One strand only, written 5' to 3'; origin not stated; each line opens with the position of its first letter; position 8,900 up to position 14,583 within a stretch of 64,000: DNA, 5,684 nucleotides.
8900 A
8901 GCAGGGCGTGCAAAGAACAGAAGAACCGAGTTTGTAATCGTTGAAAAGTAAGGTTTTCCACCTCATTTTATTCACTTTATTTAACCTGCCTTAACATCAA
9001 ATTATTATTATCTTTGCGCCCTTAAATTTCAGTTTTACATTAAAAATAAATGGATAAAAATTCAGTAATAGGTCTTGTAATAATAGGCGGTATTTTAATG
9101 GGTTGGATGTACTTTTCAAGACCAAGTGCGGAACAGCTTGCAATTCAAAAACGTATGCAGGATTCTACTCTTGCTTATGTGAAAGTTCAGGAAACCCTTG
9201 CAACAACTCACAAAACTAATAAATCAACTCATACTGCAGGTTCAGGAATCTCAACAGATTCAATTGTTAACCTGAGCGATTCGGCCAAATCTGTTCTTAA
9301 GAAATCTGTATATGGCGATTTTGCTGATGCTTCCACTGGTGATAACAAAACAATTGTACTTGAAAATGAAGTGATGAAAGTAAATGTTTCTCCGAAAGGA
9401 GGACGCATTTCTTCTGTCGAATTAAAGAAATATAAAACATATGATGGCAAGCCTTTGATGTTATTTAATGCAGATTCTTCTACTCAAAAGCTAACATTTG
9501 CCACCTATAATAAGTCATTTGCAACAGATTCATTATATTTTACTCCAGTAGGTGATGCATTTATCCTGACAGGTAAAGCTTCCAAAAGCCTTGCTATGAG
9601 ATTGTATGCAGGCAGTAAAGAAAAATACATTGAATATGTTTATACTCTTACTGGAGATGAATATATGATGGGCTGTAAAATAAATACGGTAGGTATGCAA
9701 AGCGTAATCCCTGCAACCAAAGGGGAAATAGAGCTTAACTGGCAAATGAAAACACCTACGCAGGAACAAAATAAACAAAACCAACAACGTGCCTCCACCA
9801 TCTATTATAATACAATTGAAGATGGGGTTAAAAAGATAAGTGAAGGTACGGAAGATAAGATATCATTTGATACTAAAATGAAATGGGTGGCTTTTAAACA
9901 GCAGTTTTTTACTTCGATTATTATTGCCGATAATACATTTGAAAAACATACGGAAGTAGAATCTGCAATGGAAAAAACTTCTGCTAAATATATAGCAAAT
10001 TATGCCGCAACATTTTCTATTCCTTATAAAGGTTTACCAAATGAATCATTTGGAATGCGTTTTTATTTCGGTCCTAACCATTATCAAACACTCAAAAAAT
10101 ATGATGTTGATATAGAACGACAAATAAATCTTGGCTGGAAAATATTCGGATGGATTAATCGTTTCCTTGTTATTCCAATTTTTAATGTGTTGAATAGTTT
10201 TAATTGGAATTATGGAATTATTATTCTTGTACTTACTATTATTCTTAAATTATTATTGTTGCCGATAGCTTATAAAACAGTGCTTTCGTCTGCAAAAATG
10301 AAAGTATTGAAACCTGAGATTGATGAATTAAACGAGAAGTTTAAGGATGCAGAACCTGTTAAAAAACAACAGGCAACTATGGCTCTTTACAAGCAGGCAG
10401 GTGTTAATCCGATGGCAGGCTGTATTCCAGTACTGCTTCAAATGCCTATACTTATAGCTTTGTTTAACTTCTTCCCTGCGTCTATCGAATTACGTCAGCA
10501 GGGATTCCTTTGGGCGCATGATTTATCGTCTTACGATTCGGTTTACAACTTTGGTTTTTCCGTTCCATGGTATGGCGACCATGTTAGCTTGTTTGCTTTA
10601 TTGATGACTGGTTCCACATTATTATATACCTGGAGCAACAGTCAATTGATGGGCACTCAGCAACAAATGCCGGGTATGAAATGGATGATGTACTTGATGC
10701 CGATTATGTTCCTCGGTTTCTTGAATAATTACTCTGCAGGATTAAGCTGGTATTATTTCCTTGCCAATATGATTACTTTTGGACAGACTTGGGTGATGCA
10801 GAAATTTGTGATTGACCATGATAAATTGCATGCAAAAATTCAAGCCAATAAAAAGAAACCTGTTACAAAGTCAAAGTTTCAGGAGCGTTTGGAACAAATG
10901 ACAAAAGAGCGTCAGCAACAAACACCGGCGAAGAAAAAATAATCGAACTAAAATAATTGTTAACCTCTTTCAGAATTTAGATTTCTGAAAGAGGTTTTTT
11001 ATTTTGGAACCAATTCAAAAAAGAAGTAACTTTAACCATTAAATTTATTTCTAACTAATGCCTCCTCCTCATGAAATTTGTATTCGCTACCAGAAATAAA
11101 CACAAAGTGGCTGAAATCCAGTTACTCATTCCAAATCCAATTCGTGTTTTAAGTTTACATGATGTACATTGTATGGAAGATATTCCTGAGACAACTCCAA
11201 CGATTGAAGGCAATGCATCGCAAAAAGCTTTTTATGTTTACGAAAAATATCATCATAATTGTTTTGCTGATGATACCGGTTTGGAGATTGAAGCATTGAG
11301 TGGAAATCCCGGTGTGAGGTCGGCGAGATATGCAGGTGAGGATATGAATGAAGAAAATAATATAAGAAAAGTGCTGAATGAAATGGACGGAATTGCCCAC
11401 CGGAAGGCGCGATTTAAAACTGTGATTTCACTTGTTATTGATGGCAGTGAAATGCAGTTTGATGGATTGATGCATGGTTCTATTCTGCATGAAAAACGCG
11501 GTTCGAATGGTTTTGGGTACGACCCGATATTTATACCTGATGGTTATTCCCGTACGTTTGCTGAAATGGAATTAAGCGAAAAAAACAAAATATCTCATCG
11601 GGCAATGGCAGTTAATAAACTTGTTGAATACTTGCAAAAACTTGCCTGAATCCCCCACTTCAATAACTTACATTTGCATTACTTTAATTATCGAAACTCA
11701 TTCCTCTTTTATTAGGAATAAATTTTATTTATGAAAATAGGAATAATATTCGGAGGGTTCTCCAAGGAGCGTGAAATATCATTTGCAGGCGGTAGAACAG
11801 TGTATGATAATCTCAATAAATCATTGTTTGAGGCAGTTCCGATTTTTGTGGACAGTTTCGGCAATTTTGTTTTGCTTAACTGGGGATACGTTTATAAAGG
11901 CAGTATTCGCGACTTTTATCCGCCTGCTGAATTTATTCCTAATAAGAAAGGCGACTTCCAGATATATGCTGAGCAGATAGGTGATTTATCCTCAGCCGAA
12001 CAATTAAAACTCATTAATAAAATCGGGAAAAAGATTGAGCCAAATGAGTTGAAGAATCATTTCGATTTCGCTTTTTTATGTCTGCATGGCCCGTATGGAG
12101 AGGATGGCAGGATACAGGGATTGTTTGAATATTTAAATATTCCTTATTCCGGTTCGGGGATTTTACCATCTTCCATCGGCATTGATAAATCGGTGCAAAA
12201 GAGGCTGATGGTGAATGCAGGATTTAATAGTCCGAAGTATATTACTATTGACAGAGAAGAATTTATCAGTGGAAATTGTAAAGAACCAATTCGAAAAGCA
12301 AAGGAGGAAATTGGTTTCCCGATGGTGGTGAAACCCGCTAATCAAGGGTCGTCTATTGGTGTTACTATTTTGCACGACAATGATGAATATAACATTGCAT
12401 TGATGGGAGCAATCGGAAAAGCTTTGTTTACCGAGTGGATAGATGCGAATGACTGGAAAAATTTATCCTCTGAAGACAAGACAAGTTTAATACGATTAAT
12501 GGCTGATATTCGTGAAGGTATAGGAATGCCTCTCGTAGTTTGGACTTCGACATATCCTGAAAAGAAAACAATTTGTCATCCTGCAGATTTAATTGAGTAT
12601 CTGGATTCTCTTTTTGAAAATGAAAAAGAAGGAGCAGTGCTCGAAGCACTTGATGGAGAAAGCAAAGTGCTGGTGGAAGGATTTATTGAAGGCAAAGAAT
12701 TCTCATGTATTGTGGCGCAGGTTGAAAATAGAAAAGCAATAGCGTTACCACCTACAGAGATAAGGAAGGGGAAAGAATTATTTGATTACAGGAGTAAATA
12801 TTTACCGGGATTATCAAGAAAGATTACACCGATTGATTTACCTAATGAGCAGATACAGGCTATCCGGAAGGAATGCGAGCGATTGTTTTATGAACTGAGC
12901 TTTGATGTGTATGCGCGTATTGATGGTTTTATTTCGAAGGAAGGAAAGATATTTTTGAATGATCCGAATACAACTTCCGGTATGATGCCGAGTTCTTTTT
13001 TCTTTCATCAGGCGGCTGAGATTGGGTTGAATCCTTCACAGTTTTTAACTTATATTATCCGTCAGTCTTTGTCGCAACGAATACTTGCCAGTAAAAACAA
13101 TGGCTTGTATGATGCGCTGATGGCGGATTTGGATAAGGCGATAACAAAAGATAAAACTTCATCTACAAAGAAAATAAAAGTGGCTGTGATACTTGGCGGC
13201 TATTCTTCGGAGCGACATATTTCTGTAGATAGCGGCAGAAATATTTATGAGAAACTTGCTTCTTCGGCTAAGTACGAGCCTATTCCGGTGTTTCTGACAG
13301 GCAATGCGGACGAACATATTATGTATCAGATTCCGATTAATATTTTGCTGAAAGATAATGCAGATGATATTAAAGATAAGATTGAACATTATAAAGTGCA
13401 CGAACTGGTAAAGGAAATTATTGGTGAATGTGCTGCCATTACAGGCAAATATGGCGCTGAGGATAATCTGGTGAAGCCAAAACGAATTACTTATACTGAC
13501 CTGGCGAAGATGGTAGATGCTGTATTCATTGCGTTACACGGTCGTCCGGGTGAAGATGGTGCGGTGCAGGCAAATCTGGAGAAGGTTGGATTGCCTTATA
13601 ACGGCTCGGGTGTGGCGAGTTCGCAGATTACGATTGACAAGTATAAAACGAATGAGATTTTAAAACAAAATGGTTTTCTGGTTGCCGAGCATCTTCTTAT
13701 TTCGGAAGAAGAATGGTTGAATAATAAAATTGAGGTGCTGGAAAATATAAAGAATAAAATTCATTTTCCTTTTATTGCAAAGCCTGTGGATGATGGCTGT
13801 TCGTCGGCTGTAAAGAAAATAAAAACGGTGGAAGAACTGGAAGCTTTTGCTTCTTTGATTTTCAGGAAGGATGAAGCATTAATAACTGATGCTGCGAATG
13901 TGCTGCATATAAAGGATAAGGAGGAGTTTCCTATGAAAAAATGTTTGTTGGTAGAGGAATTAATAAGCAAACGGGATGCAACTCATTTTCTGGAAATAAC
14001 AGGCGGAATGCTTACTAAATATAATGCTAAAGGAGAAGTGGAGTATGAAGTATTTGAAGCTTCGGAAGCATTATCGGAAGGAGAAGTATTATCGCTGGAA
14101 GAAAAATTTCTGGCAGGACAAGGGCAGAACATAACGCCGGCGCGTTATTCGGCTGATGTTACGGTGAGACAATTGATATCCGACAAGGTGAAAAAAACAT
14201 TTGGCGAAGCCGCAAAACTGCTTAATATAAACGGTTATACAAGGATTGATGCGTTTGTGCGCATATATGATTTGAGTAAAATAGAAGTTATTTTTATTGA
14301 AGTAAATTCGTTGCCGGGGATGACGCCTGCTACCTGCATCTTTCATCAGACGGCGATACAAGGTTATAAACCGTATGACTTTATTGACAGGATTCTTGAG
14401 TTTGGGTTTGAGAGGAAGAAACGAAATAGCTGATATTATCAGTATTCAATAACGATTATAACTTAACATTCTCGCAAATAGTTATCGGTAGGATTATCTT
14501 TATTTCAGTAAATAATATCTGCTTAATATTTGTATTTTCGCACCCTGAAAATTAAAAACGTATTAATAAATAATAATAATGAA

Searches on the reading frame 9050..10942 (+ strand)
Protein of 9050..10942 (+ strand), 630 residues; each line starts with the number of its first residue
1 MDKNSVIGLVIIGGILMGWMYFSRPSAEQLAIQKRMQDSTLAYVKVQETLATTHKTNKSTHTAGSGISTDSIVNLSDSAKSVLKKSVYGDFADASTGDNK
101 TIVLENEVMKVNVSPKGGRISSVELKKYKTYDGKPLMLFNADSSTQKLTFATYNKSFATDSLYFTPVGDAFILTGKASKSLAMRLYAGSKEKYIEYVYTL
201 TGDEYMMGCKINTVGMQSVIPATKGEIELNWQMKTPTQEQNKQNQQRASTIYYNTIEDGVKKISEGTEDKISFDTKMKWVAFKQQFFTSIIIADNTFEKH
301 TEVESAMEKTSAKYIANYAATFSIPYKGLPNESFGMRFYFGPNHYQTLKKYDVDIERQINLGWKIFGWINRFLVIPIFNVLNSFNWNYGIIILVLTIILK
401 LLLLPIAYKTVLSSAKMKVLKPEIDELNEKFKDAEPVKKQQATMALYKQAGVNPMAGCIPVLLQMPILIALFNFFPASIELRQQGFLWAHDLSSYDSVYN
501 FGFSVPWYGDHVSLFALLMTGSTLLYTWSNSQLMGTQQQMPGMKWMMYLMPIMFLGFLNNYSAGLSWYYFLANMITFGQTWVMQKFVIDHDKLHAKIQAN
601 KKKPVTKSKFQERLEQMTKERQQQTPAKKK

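Call 85: search_protein_families(library=pfam, proteins=[window:9050-10942:+], max_evalue=0.0001)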
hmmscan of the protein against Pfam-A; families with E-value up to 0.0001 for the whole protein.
window:9050-10942:+ (630 aa): 2 families
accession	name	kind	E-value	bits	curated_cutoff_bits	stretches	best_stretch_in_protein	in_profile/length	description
PF02096.25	60KD_IMP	-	1e-51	175.6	35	1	388-585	1-163/163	60Kd inner membrane protein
PF14849.12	YidC_periplas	-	5.7e-27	95.8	24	1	102-374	2-281/283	YidC periplasmic domain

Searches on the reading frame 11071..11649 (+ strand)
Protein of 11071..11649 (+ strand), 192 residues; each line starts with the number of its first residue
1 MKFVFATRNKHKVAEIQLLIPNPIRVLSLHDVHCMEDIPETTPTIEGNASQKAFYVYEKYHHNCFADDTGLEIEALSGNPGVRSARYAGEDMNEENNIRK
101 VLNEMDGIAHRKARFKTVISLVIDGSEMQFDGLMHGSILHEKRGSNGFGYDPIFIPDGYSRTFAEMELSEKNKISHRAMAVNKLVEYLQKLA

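Call 85: search_protein_families(library=pfam, proteins=[window:11071-11649:+], max_evalue=0.0001)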
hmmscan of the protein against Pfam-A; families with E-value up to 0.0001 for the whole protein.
window:11071-11649:+ (192 aa): 1 family
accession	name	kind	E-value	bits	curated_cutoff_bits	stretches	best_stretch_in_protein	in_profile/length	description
PF01725.21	Ham1p_like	-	1.5e-63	214.6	22.5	1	4-187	2-186/186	Ham1 family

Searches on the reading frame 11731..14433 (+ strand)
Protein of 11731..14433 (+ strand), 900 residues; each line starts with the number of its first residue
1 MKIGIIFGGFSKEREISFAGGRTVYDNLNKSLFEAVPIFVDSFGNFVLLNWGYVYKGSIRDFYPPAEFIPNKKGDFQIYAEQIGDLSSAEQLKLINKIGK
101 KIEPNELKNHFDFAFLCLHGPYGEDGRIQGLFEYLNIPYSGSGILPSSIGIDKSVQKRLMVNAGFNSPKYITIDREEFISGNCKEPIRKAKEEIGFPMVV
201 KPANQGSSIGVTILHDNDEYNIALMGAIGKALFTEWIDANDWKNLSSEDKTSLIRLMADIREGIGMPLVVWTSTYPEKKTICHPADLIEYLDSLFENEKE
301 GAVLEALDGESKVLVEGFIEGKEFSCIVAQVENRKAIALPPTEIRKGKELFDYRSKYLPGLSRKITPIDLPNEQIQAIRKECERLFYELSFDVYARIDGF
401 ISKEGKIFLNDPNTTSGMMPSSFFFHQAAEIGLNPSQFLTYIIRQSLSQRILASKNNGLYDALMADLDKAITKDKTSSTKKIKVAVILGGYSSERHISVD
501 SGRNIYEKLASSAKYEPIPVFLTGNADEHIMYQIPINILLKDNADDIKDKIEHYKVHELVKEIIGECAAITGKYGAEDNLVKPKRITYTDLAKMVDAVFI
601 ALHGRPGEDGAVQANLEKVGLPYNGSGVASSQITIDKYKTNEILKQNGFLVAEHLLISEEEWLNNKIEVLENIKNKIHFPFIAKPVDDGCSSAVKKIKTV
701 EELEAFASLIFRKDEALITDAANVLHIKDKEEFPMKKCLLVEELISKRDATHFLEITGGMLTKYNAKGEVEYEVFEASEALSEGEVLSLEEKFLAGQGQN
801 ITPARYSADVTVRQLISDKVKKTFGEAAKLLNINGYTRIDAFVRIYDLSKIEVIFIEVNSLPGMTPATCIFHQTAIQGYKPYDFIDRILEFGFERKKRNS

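Call 85: search_protein_families(library=pfam, proteins=[window:11731-14433:+], max_evalue=0.0001)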
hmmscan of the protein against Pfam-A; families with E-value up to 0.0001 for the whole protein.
window:11731-14433:+ (900 aa): 3 families
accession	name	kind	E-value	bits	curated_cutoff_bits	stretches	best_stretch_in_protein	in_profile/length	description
PF07478.18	Dala_Dala_lig_C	-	6.5e-60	202.6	24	4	297-443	59-203/204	D-ala D-ala ligase C-terminus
PF01820.27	Dala_Dala_lig_N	-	2.1e-50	170.7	34.6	2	2-142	1-121/121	D-ala D-ala ligase N-terminus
PF13535.11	ATP-grasp_4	-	7.9e-10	39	27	0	194-224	1-31/160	ATP-grasp domain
